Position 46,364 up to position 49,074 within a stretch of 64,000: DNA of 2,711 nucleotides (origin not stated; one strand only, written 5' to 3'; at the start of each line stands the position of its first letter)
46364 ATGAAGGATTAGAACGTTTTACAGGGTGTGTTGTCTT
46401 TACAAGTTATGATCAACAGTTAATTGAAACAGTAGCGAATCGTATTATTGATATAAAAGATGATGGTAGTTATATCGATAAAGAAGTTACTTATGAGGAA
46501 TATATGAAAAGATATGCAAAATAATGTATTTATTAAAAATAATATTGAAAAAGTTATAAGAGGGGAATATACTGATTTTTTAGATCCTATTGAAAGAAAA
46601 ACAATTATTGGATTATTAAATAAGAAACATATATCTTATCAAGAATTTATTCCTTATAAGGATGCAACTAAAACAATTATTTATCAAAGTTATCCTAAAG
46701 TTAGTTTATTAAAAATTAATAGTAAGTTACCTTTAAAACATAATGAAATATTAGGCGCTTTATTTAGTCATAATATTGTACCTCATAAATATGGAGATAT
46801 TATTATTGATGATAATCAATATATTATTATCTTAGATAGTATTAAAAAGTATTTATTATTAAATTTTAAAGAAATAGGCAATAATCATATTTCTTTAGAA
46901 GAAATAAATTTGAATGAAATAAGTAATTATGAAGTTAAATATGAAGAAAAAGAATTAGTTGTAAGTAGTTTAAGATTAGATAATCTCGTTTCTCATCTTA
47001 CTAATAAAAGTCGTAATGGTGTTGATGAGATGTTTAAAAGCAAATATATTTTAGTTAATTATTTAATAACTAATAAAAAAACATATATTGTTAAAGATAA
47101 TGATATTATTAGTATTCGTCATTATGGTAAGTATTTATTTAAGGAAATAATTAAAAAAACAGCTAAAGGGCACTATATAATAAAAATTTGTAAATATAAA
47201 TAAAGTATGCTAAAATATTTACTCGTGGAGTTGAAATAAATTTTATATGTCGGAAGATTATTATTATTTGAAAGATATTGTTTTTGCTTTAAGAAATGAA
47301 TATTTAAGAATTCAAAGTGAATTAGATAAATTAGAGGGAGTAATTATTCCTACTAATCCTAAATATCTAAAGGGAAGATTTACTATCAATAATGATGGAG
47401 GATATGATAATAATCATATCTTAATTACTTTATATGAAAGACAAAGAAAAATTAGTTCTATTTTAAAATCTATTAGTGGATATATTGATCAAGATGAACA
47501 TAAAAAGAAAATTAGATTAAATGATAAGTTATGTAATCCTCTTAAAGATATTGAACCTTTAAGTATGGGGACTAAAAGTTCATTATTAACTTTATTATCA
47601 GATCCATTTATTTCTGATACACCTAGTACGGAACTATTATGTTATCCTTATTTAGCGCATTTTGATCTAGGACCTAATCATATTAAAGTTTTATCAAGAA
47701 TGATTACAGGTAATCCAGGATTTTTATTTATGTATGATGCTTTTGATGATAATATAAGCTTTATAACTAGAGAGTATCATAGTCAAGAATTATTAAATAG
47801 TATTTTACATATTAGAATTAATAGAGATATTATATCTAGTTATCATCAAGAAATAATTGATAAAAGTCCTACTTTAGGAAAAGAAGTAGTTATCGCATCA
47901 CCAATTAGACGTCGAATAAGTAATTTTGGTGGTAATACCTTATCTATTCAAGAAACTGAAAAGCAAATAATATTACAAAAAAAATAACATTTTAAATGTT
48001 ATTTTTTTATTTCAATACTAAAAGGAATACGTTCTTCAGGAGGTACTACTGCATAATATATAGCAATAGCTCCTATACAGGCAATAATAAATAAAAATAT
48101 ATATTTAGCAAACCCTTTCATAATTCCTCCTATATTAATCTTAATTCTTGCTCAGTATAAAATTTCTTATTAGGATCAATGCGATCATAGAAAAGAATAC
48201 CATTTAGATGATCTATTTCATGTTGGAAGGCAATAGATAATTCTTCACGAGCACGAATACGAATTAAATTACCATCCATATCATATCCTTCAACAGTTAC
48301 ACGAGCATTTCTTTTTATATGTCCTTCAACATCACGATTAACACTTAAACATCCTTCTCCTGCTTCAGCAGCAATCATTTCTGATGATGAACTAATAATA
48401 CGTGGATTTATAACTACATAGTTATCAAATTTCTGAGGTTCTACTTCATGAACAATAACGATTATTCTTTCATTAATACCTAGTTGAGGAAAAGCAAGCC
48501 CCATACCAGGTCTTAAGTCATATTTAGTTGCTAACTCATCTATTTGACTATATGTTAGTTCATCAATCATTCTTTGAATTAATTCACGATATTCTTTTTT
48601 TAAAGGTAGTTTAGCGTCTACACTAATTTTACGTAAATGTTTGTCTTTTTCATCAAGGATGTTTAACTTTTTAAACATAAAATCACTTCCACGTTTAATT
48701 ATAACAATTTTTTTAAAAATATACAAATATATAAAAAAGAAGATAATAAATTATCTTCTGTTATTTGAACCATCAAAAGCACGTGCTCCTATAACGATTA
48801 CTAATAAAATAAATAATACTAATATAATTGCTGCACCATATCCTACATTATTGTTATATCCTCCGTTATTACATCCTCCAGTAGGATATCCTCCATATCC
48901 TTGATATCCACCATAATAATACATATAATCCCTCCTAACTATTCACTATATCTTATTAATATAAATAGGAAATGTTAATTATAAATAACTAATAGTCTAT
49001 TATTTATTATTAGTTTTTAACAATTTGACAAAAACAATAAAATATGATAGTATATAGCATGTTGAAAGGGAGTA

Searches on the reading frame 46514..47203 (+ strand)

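Call 8: search_protein_families(library=pfam, proteins=[window:46514-47203:+], max_evalue=0.01)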
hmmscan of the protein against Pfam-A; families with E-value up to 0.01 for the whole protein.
window:46514-47203:+ (229 aa): 1 family
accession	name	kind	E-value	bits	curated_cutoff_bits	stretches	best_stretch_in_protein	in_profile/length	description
PF17774.7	YlmH_RBD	-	1.5e-11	44.9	23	1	73-135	21-84/84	Putative RNA-binding domain in YlmH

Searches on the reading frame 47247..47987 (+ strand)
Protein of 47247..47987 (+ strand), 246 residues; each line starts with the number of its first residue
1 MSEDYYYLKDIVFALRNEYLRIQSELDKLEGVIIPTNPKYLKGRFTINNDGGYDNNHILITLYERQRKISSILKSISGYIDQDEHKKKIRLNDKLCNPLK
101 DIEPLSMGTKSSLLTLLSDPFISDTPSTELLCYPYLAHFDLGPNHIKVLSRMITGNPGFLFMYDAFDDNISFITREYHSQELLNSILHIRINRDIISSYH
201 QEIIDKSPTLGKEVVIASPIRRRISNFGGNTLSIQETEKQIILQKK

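Call 8: search_protein_families(library=pfam, proteins=[window:47247-47987:+], max_evalue=0.01)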
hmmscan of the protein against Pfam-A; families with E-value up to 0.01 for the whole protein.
window:47247-47987:+ (246 aa): 0 families

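Call 9: search_protein_families(library=ncbifam, proteins=[window:47247-47987:+], max_evalue=0.01)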
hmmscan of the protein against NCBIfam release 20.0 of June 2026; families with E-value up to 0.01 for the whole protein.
window:47247-47987:+ (246 aa): 0 families

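Call 66: search_protein_families(library=padloc, proteins=[window:47247-47984:+], max_evalue=0.01)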
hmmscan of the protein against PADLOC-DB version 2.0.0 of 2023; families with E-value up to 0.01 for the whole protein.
window:47247-47984:+ (246 aa): 0 families

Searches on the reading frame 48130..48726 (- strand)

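Call 8: search_protein_families(library=pfam, proteins=[window:48130-48726:-], max_evalue=0.01)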
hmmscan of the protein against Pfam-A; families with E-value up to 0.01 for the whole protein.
window:48130-48726:- (198 aa): 1 family
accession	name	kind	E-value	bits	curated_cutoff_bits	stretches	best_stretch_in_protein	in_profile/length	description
PF01327.26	Pep_deformylase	-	3.4e-37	127.9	22.8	1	22-188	3-155/156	Polypeptide deformylase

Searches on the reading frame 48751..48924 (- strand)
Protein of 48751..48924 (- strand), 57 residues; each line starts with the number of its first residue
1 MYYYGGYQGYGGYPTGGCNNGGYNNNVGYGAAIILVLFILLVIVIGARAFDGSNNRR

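Call 8: search_protein_families(library=pfam, proteins=[window:48751-48924:-], max_evalue=0.01)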
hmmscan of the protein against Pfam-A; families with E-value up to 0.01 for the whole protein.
window:48751-48924:- (57 aa): 1 family
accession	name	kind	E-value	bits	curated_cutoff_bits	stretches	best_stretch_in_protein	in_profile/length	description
PF09680.15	YjcZ_2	-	0.00095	19.1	21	1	30-44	5-19/24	Family of unknown function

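Call 9: search_protein_families(library=ncbifam, proteins=[window:48751-48924:-], max_evalue=0.01)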
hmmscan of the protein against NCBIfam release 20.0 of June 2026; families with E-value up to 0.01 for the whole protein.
window:48751-48924:- (57 aa): 1 family
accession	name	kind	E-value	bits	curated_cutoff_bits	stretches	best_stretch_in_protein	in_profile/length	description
TIGR01732.1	tiny_TM_bacill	subfamily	0.0013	18.4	21.35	1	29-44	4-21/26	YjcZ family sporulation protein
